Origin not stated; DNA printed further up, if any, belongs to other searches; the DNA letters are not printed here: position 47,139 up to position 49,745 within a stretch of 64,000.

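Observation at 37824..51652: Candidate undescribed N-heterocycle catabolic locus: hydantoinase-like and carbamoylase-like genes fused into an operon with a three-subunit molybdenum hydroxylase, flanked by maturation genes, a UbiD decarboxylase, a CobW chaperone, a GntR regulator and a transporter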

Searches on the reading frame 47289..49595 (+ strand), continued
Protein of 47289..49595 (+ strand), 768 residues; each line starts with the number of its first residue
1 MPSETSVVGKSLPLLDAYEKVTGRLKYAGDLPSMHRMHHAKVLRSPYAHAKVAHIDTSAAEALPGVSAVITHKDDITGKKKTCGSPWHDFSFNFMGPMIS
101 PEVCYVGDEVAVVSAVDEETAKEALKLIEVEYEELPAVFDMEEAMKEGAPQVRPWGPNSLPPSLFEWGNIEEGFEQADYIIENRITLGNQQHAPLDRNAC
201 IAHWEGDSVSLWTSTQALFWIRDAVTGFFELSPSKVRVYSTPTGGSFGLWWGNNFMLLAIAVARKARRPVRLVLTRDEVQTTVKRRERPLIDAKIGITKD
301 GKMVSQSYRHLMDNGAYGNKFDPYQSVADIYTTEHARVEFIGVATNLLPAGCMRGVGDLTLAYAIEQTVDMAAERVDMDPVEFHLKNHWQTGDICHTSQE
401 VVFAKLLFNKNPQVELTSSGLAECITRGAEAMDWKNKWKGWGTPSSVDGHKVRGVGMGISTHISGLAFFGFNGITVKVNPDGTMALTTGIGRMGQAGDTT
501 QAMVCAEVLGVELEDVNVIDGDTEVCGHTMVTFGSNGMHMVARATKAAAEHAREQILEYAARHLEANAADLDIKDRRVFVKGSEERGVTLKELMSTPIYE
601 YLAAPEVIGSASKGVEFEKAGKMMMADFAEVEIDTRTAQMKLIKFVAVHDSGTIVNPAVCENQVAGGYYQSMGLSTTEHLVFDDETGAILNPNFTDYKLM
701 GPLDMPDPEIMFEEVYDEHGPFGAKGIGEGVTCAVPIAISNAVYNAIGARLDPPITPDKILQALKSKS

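Call 20: find_encoding_contigs(protein=P0032, flank=10000, max_places=2)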
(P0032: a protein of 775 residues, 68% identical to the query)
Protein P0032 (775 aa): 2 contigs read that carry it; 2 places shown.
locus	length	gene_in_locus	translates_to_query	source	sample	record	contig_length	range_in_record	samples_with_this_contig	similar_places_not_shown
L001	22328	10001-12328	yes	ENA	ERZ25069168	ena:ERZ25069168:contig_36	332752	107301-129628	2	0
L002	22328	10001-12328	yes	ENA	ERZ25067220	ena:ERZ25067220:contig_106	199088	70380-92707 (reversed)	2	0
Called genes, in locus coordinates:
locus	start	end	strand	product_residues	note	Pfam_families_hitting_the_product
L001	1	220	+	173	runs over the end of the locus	PF18566:Ldi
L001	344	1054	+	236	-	-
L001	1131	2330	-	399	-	PF07992:Pyr_redox_2 (faint), PF13738:Pyr_redox_3 (faint), PF00890:FAD_binding_2 (weak), PF01266:DAO, PF02558:ApbA (faint), PF02737:3HCDH_N (faint), PF13450:NAD_binding_8 (weak)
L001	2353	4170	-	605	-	PF00515:TPR_1 (faint), PF07719:TPR_2 (faint), PF13181:TPR_8 (faint), PF13424:TPR_12 (faint), PF13428:TPR_14 (faint), PF13431:TPR_17 (faint), PF13432:TPR_16 (weak), PF14559:TPR_19, +1 more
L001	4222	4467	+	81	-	PF01979:Amidohydro_1 (weak), PF07969:Amidohydro_3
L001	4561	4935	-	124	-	PF00355:Rieske, PF13806:Rieske_2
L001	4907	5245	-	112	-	PF02036:SCP2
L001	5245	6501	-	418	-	PF00355:Rieske, PF11723:Aromatic_hydrox, PF19112:VanA_C (faint)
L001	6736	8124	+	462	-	PF07969:Amidohydro_3 (weak), PF01979:Amidohydro_1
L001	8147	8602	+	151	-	PF10604:Polyketide_cyc2, PF03364:Polyketide_cyc (weak), PF06240:COXG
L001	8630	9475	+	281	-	PF00941:FAD_binding_5, PF03450:CO_deh_flav_C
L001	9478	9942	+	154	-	PF00111:Fer2, PF13085:Fer2_3 (weak), PF01799:Fer2_2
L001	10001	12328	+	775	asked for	PF01315:Ald_Xan_dh_C, PF02738:MoCoBD_1, PF20256:MoCoBD_2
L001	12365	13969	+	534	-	PF20695:UbiD_N, PF01977:UbiD, PF20696:UbiD_C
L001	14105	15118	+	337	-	PF00037:Fer4 (faint), PF12838:Fer4_7, PF13484:Fer4_16 (weak)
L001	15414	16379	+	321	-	PF01548:DEDD_Tnp_IS110, PF02371:Transposase_20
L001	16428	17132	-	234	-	PF01557:FAA_hydrolase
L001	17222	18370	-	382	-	PF00108:Thiolase_N, PF02803:Thiolase_C, PF22691:Thiolase_C_1 (faint)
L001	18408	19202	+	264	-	PF23441:SDR, PF00106:adh_short, PF01370:Epimerase (faint), PF08659:KR, PF13561:adh_short_C2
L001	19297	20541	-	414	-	PF00355:Rieske, PF00848:Ring_hydroxyl_A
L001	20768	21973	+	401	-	PF00355:Rieske, PF00848:Ring_hydroxyl_A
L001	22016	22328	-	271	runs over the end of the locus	PF00196:GerE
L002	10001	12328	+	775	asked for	PF01315:Ald_Xan_dh_C, PF02738:MoCoBD_1, PF20256:MoCoBD_2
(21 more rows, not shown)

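Call 21: find_encoding_contigs(protein=P0034, flank=10000, max_places=2)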
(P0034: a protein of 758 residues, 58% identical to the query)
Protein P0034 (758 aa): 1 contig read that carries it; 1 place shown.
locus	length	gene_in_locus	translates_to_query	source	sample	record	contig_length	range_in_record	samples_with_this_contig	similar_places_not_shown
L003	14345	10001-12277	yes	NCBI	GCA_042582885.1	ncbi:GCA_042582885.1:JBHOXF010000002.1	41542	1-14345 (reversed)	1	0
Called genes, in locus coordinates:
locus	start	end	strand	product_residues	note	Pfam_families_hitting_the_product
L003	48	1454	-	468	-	PF20695:UbiD_N, PF01977:UbiD, PF20696:UbiD_C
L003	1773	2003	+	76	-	-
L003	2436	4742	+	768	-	PF01315:Ald_Xan_dh_C, PF02738:MoCoBD_1, PF20256:MoCoBD_2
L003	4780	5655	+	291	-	PF00941:FAD_binding_5, PF03450:CO_deh_flav_C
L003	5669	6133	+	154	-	PF01799:Fer2_2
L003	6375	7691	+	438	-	PF02133:Transp_cyt_pur (weak)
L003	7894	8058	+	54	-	PF13453:Zn_ribbon_TFIIB (weak)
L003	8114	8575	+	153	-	PF10604:Polyketide_cyc2 (weak), PF06240:COXG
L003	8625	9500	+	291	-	PF00941:FAD_binding_5, PF03450:CO_deh_flav_C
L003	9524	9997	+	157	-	PF00111:Fer2, PF01799:Fer2_2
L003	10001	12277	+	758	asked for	PF01315:Ald_Xan_dh_C, PF02738:MoCoBD_1, PF20256:MoCoBD_2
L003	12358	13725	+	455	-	PF01979:Amidohydro_1, PF07969:Amidohydro_3 (weak), PF12890:DHOase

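Call 25: find_related_loci(query=A1, collection=genome_contigs, flank=10000)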
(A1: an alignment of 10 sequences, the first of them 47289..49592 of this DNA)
Query A1 (768 aa) in genome_contigs; peptide patterns used: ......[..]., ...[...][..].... (x = any residue, [..] = any of these).
111 stretches matched a pattern; 99 encode a relative of the query (tblastn E <= 1e-3); the best 80 are kept; 79 distinct loci.
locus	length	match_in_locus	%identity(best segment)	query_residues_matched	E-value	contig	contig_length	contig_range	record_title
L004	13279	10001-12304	97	1-768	0e+0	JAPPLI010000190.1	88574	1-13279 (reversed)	MAG: Gammaproteobacteria bacterium isolate RHO3_bin_19 NODE_618_length_88574_cov_52.795208, whole genome shotgun sequenc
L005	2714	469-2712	99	1-748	0e+0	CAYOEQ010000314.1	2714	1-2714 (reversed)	MAG TPA_asm: uncultured Enterobacteriaceae bacterium isolate SRP109090_co1_82 genome assembly, contig: NODE_56185_length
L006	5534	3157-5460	94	1-768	0e+0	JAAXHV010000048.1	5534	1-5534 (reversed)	MAG: Gammaproteobacteria bacterium isolate Plut_88898 unfiltered_Plut_88898_genomic_contig_791450, whole genome shotgun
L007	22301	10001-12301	93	1-767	0e+0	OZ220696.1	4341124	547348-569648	MAG: Gammaproteobacteria bacterium isolate 0e11e2d6-1b48-4829-982c-b9eef2b3ec67 genome assembly, chromosome: 1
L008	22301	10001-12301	93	1-767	0e+0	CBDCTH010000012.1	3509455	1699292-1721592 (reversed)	MAG: Gammaproteobacteria bacterium isolate a8af13e8-0241-4292-a4be-8c867e9427f0 genome assembly, contig: contig_12, whol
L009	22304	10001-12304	90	1-768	0e+0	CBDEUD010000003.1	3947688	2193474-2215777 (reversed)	MAG: Gammaproteobacteria bacterium isolate 6e6111ba-c27c-4040-81f0-885b4b8a4f34 genome assembly, contig: contig_3, whole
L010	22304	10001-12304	89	1-768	0e+0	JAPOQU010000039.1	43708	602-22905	MAG: Gammaproteobacteria bacterium isolate APA_bin_93 c_000000219264, whole genome shotgun sequence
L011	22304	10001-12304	89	1-768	0e+0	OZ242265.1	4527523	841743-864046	MAG: Gammaproteobacteria bacterium isolate e770b403-878d-4ab6-9ba2-f911db374a53 genome assembly, chromosome: 1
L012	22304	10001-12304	89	1-768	0e+0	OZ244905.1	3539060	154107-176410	MAG: Gammaproteobacteria bacterium isolate a734ccac-b7d8-410a-8793-3c98b358ebc9 genome assembly, chromosome: 1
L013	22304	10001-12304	88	1-768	0e+0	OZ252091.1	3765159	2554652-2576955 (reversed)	MAG: Gammaproteobacteria bacterium isolate f7934692-cb9f-4e17-b797-9e641a068a6d genome assembly, chromosome: 1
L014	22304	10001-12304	99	1-768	0e+0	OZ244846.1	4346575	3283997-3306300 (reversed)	MAG: Gammaproteobacteria bacterium isolate c4b6e239-c71f-4241-b0b0-6ad111843a63 genome assembly, chromosome: 1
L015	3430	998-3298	83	1-767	0e+0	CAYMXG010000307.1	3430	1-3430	MAG TPA_asm: uncultured Enterobacteriaceae bacterium isolate SRP178908_co2_123 genome assembly, contig: NODE_24923_lengt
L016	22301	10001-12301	82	1-767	0e+0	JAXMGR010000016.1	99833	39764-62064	MAG: Steroidobacteraceae bacterium isolate STL-PRO118 C4.200.fa-16, whole genome shotgun sequence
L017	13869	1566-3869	82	1-768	0e+0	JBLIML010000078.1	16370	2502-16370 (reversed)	MAG: Planctomycetota bacterium isolate 3300053785_88 Ga0535658_0008820, whole genome shotgun sequence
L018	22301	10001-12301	90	1-767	0e+0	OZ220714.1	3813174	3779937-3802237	MAG: Gammaproteobacteria bacterium isolate 1a8f7f40-8cb6-4f94-a6e0-ecd99667d799 genome assembly, chromosome: 1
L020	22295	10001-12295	75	1-764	0e+0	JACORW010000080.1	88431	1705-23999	MAG: Gammaproteobacteria bacterium isolate NC_groundwater_2_Ag_B-0.1um_63_49 B2_S2_coassemblyk141_2973037, whole genome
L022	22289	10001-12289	73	7-767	0e+0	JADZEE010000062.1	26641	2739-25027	MAG: Gammaproteobacteria bacterium isolate SJ809 c_000000532480, whole genome shotgun sequence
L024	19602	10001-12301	85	1-767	0e+0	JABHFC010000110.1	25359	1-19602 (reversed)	MAG: Gammaproteobacteria bacterium isolate SI037_bin171 k141_785920, whole genome shotgun sequence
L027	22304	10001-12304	83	1-768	0e+0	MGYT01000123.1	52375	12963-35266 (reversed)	MAG: Gammaproteobacteria bacterium RIFCSPLOWO2_02_FULL_61_13 rifcsplowo2_02_scaffold_4439, whole genome shotgun sequence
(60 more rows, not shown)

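Call 48: search_dna_similar(query=window:47289-49595:+, collection=plasmids, mode=protein, max_rows=15)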
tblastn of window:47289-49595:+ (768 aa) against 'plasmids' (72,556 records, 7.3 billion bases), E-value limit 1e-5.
Records with a match: 1200; places in all: 2115; records where one place covers at least 80% of the query: 1057.
Best place of each record, by identity: <60% 1200.
By first word of the organism name: Rhizobium 159; Sinorhizobium 155; Pseudosulfitobacter 109; Pantoea 93; Agrobacterium 42; Sulfitobacter 34; Azospirillum 30; Streptomyces 28; Ensifer 21; Deinococcus 20; and 140 more.
By predicted mobility (MOB-suite, as given by PLSDB): non-mobilizable 778; conjugative 287; mobilizable 135.
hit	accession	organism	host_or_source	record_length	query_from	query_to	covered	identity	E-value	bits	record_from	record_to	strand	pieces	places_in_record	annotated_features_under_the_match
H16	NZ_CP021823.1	Sinorhizobium meliloti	Medicago truncatula,Single Cell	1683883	6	768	99%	36.5%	1e-114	390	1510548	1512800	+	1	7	none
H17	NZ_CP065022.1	Sinorhizobium meliloti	Medicago sativa subsp. varia (Martyn) ...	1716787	6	768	99%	36.5%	1e-114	390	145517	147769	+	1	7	none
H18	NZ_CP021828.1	Sinorhizobium meliloti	Medicago truncatula,Single Cell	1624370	6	768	99%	36.5%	1e-114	390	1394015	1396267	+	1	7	none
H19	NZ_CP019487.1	Sinorhizobium meliloti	alfalfa,single cell,nitrogen fixing ...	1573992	6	768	99%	36.5%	1e-114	389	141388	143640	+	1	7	none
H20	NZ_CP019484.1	Sinorhizobium meliloti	alfalfa,whole organism,alfalfa nodule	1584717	6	768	99%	36.5%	1e-114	389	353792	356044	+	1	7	none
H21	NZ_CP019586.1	Sinorhizobium meliloti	Medicago arborea,tissue sample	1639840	6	768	99%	36.5%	2e-114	389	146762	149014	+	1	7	none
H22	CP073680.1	Sinorhizobium meliloti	Medicago truncatula,cell culture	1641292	6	768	99%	36.5%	2e-114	389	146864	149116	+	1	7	xanthine dehydrogenase family protein molybdopterin-binding subunit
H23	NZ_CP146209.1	Sinorhizobium meliloti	-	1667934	6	768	99%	36.5%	2e-114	389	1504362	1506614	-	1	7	none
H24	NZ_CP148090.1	Sinorhizobium meliloti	Medicago sativa,cell culture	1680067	6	768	99%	36.5%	2e-114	389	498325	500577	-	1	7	none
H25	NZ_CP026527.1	Sinorhizobium meliloti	Medicago sativa L. subsp. ambigua,Cell ...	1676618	6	768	99%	36.5%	2e-114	389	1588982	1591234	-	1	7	none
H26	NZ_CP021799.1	Sinorhizobium meliloti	Medicago sativa,Single Cell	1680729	6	768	99%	36.5%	2e-114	389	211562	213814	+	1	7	none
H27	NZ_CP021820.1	Sinorhizobium meliloti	Medicago truncatula,Single Cell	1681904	6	768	99%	36.5%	2e-114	389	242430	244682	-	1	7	none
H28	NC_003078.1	Sinorhizobium meliloti 1021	-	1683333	6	768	99%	36.5%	2e-114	389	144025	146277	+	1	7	none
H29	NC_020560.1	Sinorhizobium meliloti 2011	-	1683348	6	768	99%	36.5%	2e-114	389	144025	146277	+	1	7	none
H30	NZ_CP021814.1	Sinorhizobium meliloti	Medicago truncatula,Single Cell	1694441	6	768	99%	36.5%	2e-114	389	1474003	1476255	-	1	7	none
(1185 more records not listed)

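Call 50: search_protein_families(library=ncbifam, proteins=[L007:8150-8620:+, L001:12365-13969:+, L001:14105-15118:+], max_evalue=0.1)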
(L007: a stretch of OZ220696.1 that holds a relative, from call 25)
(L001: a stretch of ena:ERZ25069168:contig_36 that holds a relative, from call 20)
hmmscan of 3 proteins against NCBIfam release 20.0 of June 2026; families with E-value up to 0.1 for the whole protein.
L007:8150-8620:+ (156 aa): 2 families
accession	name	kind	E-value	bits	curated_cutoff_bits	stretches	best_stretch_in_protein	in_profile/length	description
NF007999.1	PRK10724.1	equivalog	0.0041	17.3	258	1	1-65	1-65/144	type II toxin-antitoxin system RatA family toxin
NF047960.1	TA_Rv0910_toxin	equivalog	0.0075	16.3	100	1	1-135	1-132/141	type II toxin-antitoxin system Rv0910 family toxin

L001:12365-13969:+ (534 aa): 7 families
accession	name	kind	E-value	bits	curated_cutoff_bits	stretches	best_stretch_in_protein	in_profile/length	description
TIGR00148.1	TIGR00148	subfamily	1.1e-81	274.7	244.85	1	27-506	1-437/438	UbiD family decarboxylase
NF041204.1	VdcC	exception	4.4e-76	256.2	650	2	119-510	62-441/467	non-oxidative hydroxyarylic acid decarboxylases subunit C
TIGR03701.1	mena_SCO4490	equivalog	1.7e-54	185.3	495.9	2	166-469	113-405/433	menaquinone biosynthesis decarboxylase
NF008175.0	PRK10922.1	equivalog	1.9e-49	168.5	788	2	167-472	127-424/497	4-hydroxy-3-polyprenylbenzoate decarboxylase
TIGR02724.1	phenyl_P_beta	equivalog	2.3e-43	148.3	468.95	2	170-470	108-403/472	phenylphosphate carboxylase subunit beta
TIGR02723.1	phenyl_P_alpha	equivalog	8.7e-40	136.7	564.6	1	159-469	104-404/485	phenylphosphate carboxylase subunit alpha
NF041219.1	BagN_FevL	exception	1.8e-34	119.1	1000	2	114-374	77-327/502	bagremycin/ferroverdin biosynthesis UbiD family decarboxylase BagN/FevL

L001:14105-15118:+ (337 aa): 43 families (the best 25 are shown)
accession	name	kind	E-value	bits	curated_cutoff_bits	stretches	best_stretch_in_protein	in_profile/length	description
TIGR02486.1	RDH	subfamily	3.6e-29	102.6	160.35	1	135-316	82-279/314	reductive dehalogenase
TIGR00276.1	TIGR00276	equivalog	3.5e-15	55.8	200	1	171-320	94-248/337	tRNA epoxyqueuosine(34) reductase QueG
NF058577.1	FdxA_fam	equivalog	1.5e-06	28.3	65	1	258-315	6-50/52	4Fe-4S ferredoxin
NF042909.1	FMH_DH_FwdF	exception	2.5e-06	26.8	375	1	256-316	222-272/336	tungsten-dependent formylmethanofuran dehydrogenase subunit FwdF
NF045874.1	Vhu_polyferre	exception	3.1e-06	26.2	600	1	252-329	122-185/381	F420-non-reducing hydrogenase associated-polyferredoxin VhuB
NF009053.0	PRK12387.1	subfamily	4.1e-06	26.7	204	1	259-315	38-87/180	formate hydrogenlyase complex iron-sulfur subunit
NF004536.0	PRK05888.1-1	equivalog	1.9e-05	24.1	212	1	258-317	57-113/180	NADH-quinone oxidoreductase subunit NuoI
NF006076.0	PRK08222.1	equivalog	8.4e-05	22.5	270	1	259-314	38-86/181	hydrogenase 4 subunit H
NF007382.0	PRK09898.1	equivalog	8.7e-05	22.1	213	1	258-323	120-176/208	ferredoxin-like protein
NF041836.1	rnfB_Methano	equivalog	0.00027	20.5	445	1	260-315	217-259/265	Rnf electron transport complex subunit RnfB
TIGR01944.1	rnfB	subfamily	0.00027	20.5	68.7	1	257-315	111-157/190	RnfABCDGE type electron transport complex subunit B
NF033683.1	di_4Fe-4S_YfhL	equivalog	0.00029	21.1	86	1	259-315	7-56/80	YfhL family 4Fe-4S dicluster ferredoxin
NF038196.1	ferrodoxin_EFR1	subfamily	0.00035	20.7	75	1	248-279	173-204/242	EFR1 family ferrodoxin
NF005505.0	PRK07118.1-4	equivalog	0.00052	19.6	378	1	260-315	217-259/265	Fe-S cluster domain-containing protein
NF005503.0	PRK07118.1-2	equivalog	0.00054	19.3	252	1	261-315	214-260/292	RnfABCDGE type electron transport complex subunit B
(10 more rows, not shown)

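Call 51: search_protein_families(library=pfam, proteins=[L007:8150-8620:+], max_evalue=1)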
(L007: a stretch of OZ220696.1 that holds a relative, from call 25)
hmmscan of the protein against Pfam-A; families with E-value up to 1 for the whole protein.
L007:8150-8620:+ (156 aa): 3 families
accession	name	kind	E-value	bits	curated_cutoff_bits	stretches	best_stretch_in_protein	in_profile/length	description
PF10604.15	Polyketide_cyc2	-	1.1e-12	48.9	27.4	1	1-149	1-141/142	Polyketide cyclase / dehydrase and lipid transport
PF06240.19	COXG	-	4.7e-11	43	22.2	1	9-149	4-139/140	Carbon monoxide dehydrogenase subunit G (CoxG)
PF03364.25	Polyketide_cyc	-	5.7e-10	40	23.4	1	10-131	1-115/126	Polyketide cyclase / dehydrase and lipid transport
